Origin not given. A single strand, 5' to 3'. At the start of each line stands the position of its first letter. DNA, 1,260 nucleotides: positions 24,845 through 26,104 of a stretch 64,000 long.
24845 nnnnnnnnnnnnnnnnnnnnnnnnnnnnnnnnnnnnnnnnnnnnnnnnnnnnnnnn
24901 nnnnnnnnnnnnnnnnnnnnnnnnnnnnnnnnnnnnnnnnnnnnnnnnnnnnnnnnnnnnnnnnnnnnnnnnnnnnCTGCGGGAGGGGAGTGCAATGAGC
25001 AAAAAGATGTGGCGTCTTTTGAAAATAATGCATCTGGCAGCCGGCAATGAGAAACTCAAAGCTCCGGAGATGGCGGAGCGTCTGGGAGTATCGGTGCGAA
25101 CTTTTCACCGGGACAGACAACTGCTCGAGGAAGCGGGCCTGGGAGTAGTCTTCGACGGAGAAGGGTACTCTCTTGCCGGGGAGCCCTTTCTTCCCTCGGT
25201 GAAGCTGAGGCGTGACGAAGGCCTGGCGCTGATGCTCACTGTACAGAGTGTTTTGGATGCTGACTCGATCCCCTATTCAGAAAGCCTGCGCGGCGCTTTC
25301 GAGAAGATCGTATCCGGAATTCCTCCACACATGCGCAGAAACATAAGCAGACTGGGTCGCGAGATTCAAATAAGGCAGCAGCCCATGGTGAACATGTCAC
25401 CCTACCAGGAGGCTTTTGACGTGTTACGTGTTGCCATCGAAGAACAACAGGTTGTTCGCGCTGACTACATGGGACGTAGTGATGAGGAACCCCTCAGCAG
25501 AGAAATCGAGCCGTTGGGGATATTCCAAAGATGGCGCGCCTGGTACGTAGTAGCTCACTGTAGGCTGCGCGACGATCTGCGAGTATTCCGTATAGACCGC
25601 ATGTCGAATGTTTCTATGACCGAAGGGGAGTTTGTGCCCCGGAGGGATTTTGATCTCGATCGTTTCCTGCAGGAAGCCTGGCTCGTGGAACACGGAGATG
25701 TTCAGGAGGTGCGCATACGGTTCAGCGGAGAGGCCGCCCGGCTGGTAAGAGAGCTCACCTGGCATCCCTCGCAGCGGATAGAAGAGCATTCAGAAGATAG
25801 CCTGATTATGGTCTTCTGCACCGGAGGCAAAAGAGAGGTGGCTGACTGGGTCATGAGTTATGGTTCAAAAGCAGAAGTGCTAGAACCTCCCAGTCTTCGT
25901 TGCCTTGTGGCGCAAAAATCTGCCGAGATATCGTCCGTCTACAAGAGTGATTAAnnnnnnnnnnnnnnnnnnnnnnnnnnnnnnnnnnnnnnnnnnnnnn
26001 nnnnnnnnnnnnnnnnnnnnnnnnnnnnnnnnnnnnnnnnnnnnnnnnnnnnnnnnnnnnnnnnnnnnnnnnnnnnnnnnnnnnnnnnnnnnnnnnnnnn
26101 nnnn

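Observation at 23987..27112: RNase HIII co-operonic with a WYL-domain regulator, followed by a 438-nt AT-rich gap and a membrane zinc-ribbon protein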

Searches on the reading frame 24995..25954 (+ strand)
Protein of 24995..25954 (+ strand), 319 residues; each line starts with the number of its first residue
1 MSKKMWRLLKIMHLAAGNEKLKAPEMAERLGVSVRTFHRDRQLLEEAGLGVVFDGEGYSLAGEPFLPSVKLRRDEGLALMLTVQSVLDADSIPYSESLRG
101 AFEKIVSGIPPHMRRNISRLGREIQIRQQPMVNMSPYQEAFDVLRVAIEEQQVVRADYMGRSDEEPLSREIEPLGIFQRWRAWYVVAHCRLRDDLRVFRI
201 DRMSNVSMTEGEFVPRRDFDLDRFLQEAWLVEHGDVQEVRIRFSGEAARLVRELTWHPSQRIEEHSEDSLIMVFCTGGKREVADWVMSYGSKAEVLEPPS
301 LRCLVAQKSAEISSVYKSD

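Call 3: search_protein_families(library=pfam, proteins=[window:24995-25954:+], max_evalue=0.01)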
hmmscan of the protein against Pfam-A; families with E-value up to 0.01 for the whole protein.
window:24995-25954:+ (319 aa): 5 families
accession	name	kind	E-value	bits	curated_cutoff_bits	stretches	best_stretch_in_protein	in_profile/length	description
PF13280.12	WYL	-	3.7e-21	75.3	21.8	1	139-207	1-69/70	WYL domain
PF25583.1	WCX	-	2.6e-18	66.6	23.9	1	236-308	2-71/76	WCX domain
PF08279.18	HTH_11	-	2.7e-06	27.6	25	1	7-57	1-53/55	HTH domain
PF19187.6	HTH_PafC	-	0.00072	19.8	32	0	4-49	2-47/115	PafC helix-turn-helix domain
PF25212.1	HVO_A0114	-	0.0028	17.8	27.6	0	1-49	20-65/84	HVO_A0114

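Call 4: search_protein_families(library=ncbifam, proteins=[window:24995-25954:+], max_evalue=0.01)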
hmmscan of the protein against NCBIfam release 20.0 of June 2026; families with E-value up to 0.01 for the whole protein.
window:24995-25954:+ (319 aa): 1 family
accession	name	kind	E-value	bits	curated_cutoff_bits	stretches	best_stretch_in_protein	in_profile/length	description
TIGR00122.1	birA_repr_reg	equivalog_domain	0.00014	21.7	70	1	10-69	4-62/69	biotin operon repressor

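Call 10: find_encoding_contigs(protein=window:24995-25954:+, flank=10000, max_places=6)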
Protein window:24995-25954:+ (319 aa): 1 contig read that carries it; 1 place shown.
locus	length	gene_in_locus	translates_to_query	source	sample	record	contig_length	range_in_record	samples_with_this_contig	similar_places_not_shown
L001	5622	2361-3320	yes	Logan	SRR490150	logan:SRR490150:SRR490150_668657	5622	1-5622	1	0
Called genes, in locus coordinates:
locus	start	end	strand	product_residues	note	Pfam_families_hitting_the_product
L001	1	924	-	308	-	?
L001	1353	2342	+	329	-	PF01351:RNase_HII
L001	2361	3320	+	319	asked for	PF08279:HTH_11 (weak), PF13280:WYL, PF25583:WCX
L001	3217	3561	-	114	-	-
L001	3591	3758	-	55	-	-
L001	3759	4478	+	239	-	-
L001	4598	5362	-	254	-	PF00753:Lactamase_B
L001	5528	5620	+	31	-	?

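Call 11: find_homologous_proteins(query=window:24995-25954:+, max_evalue=1e-10)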
Query window:24995-25954:+ (319 aa): 34 proteins with E <= 1e-10 among 4195 candidates.
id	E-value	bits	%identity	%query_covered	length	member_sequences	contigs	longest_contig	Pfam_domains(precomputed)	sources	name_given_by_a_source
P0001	1.4e-208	709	100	100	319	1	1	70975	PF08279.19,PF13280.13,PF25583.2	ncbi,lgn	-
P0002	7.1e-123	428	59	99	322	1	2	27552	PF08279.19,PF19187.7,PF13280.13,PF25583.2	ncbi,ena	-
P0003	8.2e-115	401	56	99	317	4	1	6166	PF08279.19,PF13280.13,PF25583.2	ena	-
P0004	3.4e-113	396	57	99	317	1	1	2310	PF08279.19,PF13280.13,PF25583.2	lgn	-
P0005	3.6e-113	396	55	99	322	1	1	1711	PF08279.19,PF13280.13,PF25583.2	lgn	-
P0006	3.2e-112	393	55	99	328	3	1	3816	PF08279.19,PF13280.13,PF25583.2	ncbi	-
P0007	3.9e-112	393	55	99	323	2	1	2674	PF08279.19,PF13280.13,PF25583.2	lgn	-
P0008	2.0e-111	390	54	99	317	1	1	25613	PF08279.19,PF19187.7,PF13280.13,PF25583.2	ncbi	ncbi:MAG: WYL domain-containing protein [Bacillota bacterium]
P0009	1.8e-106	374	54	98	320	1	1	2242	PF12840.14,PF08279.19,PF13280.13,PF25583.2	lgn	-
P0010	3.8e-106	373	55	98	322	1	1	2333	PF12840.14,PF08279.19,PF13280.13,PF25583.2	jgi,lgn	-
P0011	9.5e-105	368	53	98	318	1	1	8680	PF08279.19,PF19187.7,PF13280.13,PF25583.2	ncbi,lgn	ncbi:MAG: helix-turn-helix transcriptional regulator [Clostridia bacterium]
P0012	2.5e-102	360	52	98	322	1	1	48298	PF08279.19,PF13280.13,PF25583.2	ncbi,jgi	-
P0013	1.8e-101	358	52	98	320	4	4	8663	PF08279.19,PF19187.7,PF13280.13,PF25583.2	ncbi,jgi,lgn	-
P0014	2.2e-100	354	51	98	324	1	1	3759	PF08279.19,PF13280.13,PF25583.2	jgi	-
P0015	5.3e-99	350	52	98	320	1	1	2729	PF08279.19,PF19187.7,PF13280.13,PF25583.2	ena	-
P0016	1.9e-52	197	33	98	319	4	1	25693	PF08279.19,PF13280.13,PF25583.2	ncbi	-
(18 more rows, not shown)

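Call 12: find_encoding_contigs(protein=P0002, flank=8000, max_places=2)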
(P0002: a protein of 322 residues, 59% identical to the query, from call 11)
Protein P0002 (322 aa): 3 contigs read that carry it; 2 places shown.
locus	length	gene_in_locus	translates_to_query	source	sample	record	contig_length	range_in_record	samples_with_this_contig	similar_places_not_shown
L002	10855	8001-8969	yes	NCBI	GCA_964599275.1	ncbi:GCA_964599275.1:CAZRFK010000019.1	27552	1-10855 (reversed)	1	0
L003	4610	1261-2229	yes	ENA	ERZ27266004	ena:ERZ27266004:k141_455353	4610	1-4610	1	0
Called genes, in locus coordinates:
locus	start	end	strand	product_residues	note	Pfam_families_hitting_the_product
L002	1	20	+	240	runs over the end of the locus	PF02511:Thy1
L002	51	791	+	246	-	PF08032:SpoU_sub_bind, PF00588:SpoU_methylase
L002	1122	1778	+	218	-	PF04542:Sigma70_r2, PF08281:Sigma70_r4_2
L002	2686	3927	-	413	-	-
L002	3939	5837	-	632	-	-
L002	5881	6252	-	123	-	PF12840:HTH_20 (weak), PF01022:HTH_5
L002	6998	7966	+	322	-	PF01351:RNase_HII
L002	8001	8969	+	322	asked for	PF08279:HTH_11, PF19187:HTH_PafC (faint), PF13280:WYL, PF25583:WCX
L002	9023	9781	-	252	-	PF00753:Lactamase_B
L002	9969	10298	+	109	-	PF07870:DUF1657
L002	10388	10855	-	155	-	?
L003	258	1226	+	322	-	PF01351:RNase_HII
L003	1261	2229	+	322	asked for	PF08279:HTH_11, PF19187:HTH_PafC (faint), PF13280:WYL, PF25583:WCX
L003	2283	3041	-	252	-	PF00753:Lactamase_B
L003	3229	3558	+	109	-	PF07870:DUF1657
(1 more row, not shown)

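Call 13: find_encoding_contigs(protein=P0008, flank=8000, max_places=2)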
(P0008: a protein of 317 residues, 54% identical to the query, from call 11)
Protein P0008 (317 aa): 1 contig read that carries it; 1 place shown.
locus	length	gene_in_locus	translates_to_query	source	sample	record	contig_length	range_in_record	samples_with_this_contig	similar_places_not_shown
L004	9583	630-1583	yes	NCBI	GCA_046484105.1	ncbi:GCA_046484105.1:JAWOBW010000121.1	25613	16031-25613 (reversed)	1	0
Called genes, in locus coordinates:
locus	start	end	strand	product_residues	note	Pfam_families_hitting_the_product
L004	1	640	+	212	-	PF01351:RNase_HII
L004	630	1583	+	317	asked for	PF08279:HTH_11, PF19187:HTH_PafC (faint), PF13280:WYL, PF25583:WCX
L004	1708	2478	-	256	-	PF00753:Lactamase_B, PF12706:Lactamase_B_2 (faint)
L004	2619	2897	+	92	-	PF07870:DUF1657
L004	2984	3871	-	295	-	PF13623:SurA_N_2 (faint), PF13624:SurA_N_3, PF13145:Rotamase_2, PF13616:Rotamase_3, PF00639:Rotamase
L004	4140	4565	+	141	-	-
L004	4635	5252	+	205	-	PF10531:SLBB, PF14520:HHH_5 (faint), PF12836:HHH_3, PF00633:HHH (weak)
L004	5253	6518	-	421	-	PF04165:DUF401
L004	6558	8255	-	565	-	PF01663:Phosphodiest (faint)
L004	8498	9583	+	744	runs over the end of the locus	PF23139:OB_YrrC, PF14520:HHH_5 (weak), PF14490:HHH_RecD2, PF13245:AAA_19, PF13604:AAA_30, PF18335:SH3_13, PF01443:Viral_helicase1 (weak), PF13538:UvrD_C_2, +1 more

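Call 14: find_encoding_contigs(protein=P0012, flank=8000, max_places=2)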
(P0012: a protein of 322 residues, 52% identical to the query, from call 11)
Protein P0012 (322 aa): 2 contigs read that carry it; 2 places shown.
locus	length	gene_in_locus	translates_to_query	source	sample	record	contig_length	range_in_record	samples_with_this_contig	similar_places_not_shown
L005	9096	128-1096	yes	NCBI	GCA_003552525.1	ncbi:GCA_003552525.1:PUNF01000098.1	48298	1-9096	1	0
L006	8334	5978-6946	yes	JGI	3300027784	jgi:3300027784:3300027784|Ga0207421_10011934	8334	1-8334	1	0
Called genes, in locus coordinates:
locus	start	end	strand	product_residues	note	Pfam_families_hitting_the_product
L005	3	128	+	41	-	?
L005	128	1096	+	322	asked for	PF08279:HTH_11, PF13280:WYL, PF25583:WCX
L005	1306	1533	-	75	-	PF12797:Fer4_2 (faint), PF12837:Fer4_6 (faint), PF13237:Fer4_10 (faint), PF00037:Fer4 (weak), PF14697:Fer4_21 (faint), PF12838:Fer4_7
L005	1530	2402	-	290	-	PF02629:CoA_binding, PF13380:CoA_binding_2 (faint), PF13607:Succ_CoA_lig, PF00549:Ligase_CoA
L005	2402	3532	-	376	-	PF08442:ATP-grasp_2, PF13549:ATP-grasp_5 (faint), PF24948:Citrate_synth_N, PF00549:Ligase_CoA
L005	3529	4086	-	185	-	PF01558:POR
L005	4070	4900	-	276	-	PF02775:TPP_enzyme_C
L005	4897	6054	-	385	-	PF01855:POR_N, PF02780:Transketolase_C, PF17147:PFOR_II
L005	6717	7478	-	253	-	PF00753:Lactamase_B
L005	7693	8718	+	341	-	PF01551:Peptidase_M23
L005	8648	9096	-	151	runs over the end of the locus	-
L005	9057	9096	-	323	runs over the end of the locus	PF13623:SurA_N_2 (faint), PF13624:SurA_N_3 (weak), PF13145:Rotamase_2, PF13616:Rotamase_3, PF00639:Rotamase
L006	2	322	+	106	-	?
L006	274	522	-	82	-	-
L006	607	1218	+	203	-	PF04542:Sigma70_r2, PF08281:Sigma70_r4_2, PF26355:HTH_VMAP-M9 (faint)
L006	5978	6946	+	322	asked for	PF08279:HTH_11, PF13280:WYL, PF25583:WCX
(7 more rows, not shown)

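Call 15: find_encoding_contigs(protein=P0016, flank=8000, max_places=2)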
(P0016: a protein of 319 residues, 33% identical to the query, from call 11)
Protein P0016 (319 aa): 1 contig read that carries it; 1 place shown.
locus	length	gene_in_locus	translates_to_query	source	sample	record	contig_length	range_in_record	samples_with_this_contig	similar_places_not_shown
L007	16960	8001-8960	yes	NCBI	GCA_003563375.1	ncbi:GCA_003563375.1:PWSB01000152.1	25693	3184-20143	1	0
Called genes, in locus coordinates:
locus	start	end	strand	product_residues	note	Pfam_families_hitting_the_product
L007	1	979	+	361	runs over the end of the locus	PF00180:Iso_dh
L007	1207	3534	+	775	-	PF00676:E1_dh, PF02779:Transket_pyr, PF02780:Transketolase_C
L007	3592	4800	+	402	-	PF01232:Mannitol_dh, PF02254:TrkA_N (faint), PF03721:UDPG_MGDP_dh_N (weak), PF08125:Mannitol_dh_C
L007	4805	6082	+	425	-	PF08240:ADH_N (weak), PF00107:ADH_zinc_N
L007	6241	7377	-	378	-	PF01757:Acyl_transf_3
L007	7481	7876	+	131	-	-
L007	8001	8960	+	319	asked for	PF08279:HTH_11, PF13280:WYL, PF25583:WCX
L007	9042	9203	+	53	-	-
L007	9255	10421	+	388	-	PF09903:DUF2130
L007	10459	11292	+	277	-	-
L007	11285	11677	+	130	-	PF08797:HIRAN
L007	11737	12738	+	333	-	PF01208:URO-D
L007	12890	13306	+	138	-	PF01894:YjbQ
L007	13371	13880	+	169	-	PF01209:Ubie_methyltran, PF01728:FtsJ (weak), PF02475:TRM5-TYW2_MTfase (weak), PF05175:MTS, PF13847:Methyltransf_31, PF08241:Methyltransf_11, PF08242:Methyltransf_12, PF13649:Methyltransf_25, +2 more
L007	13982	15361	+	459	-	PF01943:Polysacc_synt (faint), PF01554:MatE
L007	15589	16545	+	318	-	PF04909:Amidohydro_2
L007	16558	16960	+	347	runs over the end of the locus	PF01408:GFO_IDH_MocA, PF03447:NAD_binding_3 (weak), PF22725:GFO_IDH_MocA_C3, PF02894:GFO_IDH_MocA_C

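Call 18: find_related_loci(query=A1, collection=genome_contigs, flank=8000)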
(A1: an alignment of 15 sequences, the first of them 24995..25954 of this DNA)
Query A1 (319 aa) in genome_contigs; peptide patterns used: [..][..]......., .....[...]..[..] (x = any residue, [..] = any of these).
89 stretches matched a pattern; 7 encode a relative of the query (tblastn E <= 1e-3); 7 distinct loci.
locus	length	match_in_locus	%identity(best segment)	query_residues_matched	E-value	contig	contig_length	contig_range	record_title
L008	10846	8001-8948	59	2-317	4e-129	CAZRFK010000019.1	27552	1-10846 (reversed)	MAG TPA_asm: uncultured Clostridia bacterium isolate binchicken_co32_464 genome assembly, contig: NODE_2283_length_27552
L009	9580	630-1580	54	1-317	7e-119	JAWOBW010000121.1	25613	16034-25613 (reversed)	MAG: Bacillota bacterium isolate BLK3-3.bin.26 k191_247499, whole genome shotgun sequence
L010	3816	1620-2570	55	1-317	3e-120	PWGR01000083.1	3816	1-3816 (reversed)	MAG: Clostridia bacterium isolate T1Sed10_160 T1-Sed10-C33428, whole genome shotgun sequence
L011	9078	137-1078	52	3-316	2e-107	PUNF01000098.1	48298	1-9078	MAG: Clostridia bacterium isolate B1Sed10_200 B1-Sed10-C408, whole genome shotgun sequence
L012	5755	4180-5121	52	4-317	2e-107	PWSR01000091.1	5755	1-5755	MAG: Clostridia bacterium isolate CSSed11_154 CS-Sed11-C30364, whole genome shotgun sequence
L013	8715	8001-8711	54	1-237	3e-88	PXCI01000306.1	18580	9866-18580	MAG: Clostridia bacterium isolate T3Sed10_282 T3-Sed10-C5505, whole genome shotgun sequence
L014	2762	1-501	51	151-317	4e-53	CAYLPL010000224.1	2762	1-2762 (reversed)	MAG TPA_asm: uncultured Clostridia bacterium isolate SRP252850_co1_40 genome assembly, contig: NODE_67866_length_2762_co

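Call 22: search_protein_families(library=padloc, proteins=[window:24995-25954:+], max_evalue=0.01)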
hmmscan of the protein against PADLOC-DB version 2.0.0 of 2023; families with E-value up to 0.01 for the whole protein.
window:24995-25954:+ (319 aa): 5 families
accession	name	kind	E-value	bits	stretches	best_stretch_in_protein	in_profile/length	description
PDLC01457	WYL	-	2.1e-45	153.1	1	4-301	2-229/229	"CAS-I,CAS-II,CAS-III,CAS-IV,CAS-V,CAS-VI; associated_signaling"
PDLC01652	WYL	-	1.3e-36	124.3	1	135-310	14-159/162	"CAS-I,CAS-II,CAS-III,CAS-IV,CAS-V,CAS-VI; associated_signaling"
PDLC01766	Cas3c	-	1.9e-31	107.2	1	3-317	5-317/1009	-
PDLC02317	AbiEii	-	5.7e-06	23.5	1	102-221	272-387/396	AbiEii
PDLC03787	RTasWYL-YodC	-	0.00024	18.3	1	138-209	276-350/354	DRT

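Call 25: search_solved_structures(query=A1, max_evalue=0.001)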
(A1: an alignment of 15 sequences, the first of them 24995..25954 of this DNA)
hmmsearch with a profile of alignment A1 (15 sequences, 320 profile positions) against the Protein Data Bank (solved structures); distinct sequences matched with E-value up to 0.001: 12.
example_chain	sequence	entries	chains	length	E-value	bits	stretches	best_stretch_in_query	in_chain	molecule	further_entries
6sj9_A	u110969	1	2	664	3.6e-26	95.3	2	138-216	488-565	Proteasome accessory factor B/C (PafBC)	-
9pfq_Q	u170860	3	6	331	1e-23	87.3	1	3-314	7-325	WYL domain-containing protein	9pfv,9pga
8tp8_A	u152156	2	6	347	1.2e-23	87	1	3-314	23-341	DeoR-family transcriptional regulator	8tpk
9cu3_B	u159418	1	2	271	1e-20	77.4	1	72-315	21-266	WYL domain-containing protein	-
7u02_B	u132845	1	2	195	5.6e-20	75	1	142-315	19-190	WYL domain-containing protein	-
7tzv_A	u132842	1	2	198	5.8e-20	74.9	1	142-315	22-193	WYL domain-containing protein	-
7p5x_AY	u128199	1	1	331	9.2e-20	74.3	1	35-311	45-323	Transcriptional regulator-like protein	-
9fnd_X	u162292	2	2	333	9.6e-20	74.2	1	35-311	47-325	Transcriptional regulator-like protein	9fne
7p5x_AX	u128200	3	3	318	2.6e-19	72.8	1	3-212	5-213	PafC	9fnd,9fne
7tb5_A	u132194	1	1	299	2.6e-05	26.8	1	140-209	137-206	WYL domain-containing protein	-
8bnv_A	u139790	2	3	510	0.00025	23.5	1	139-209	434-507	AAA family ATPase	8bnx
7qfz_A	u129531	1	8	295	0.00065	22.2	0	141-213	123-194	WYL domain-containing protein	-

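Call 28: find_related_loci(query=A1, collection=metagenome_contigs, flank=6000)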
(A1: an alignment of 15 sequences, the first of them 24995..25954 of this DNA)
Query A1 (319 aa) in metagenome_contigs; peptide patterns used: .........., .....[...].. (x = any residue, [..] = any of these).
119 stretches matched a pattern; 5 encode a relative of the query (tblastn E <= 1e-3); 5 distinct loci.
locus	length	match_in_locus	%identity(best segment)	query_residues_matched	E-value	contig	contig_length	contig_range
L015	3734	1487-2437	55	1-317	1e-120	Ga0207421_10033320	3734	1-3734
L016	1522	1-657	77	98-316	3e-120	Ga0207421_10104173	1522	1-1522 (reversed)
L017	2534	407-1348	52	4-317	3e-112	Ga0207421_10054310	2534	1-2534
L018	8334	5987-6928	52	3-316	7e-108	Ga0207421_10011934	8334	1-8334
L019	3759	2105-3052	51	1-314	3e-108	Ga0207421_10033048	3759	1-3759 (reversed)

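Call 29: find_encoding_contigs(protein=P0003, flank=8000, max_places=2)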
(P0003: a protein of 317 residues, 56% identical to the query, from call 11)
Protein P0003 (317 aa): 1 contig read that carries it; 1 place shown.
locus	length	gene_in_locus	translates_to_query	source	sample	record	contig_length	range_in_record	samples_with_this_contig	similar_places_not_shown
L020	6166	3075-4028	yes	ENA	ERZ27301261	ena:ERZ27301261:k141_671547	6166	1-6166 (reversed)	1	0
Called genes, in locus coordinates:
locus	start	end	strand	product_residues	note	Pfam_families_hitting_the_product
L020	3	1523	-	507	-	?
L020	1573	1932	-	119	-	PF12840:HTH_20 (weak), PF01022:HTH_5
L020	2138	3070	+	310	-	PF01351:RNase_HII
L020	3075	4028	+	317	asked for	PF08279:HTH_11, PF13280:WYL, PF25583:WCX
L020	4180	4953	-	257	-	PF00753:Lactamase_B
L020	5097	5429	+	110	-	PF07870:DUF1657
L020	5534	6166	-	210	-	?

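Call 30: find_encoding_contigs(protein=P0011, flank=8000, max_places=2)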
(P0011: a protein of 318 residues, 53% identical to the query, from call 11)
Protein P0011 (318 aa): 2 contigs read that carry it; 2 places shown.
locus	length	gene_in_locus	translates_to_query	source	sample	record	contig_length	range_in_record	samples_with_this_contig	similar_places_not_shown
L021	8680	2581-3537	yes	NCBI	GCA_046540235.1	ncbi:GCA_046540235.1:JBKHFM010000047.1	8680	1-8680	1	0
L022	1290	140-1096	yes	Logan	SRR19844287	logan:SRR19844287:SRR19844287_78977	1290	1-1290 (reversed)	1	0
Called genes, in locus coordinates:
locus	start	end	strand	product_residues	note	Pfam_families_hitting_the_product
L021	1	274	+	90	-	?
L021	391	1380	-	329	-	PF00579:tRNA-synt_1b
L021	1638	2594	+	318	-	PF01351:RNase_HII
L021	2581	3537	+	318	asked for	PF08279:HTH_11 (weak), PF19187:HTH_PafC (faint), PF13280:WYL, PF25583:WCX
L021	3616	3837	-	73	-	PF00037:Fer4 (weak), PF12797:Fer4_2 (weak), PF12837:Fer4_6 (weak), PF13237:Fer4_10 (weak), PF14697:Fer4_21 (faint), PF13183:Fer4_8 (faint), PF12838:Fer4_7, PF13187:Fer4_9, +3 more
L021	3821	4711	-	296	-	PF02629:CoA_binding, PF13380:CoA_binding_2 (weak), PF13607:Succ_CoA_lig, PF00549:Ligase_CoA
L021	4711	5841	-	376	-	PF08442:ATP-grasp_2, PF13549:ATP-grasp_5 (faint), PF24948:Citrate_synth_N, PF00549:Ligase_CoA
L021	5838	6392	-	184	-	PF01558:POR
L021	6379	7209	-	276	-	PF02775:TPP_enzyme_C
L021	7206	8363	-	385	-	PF01855:POR_N, PF02780:Transketolase_C, PF17147:PFOR_II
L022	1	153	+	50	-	?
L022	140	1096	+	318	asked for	PF08279:HTH_11 (weak), PF19187:HTH_PafC (faint), PF13280:WYL, PF25583:WCX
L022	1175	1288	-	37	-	?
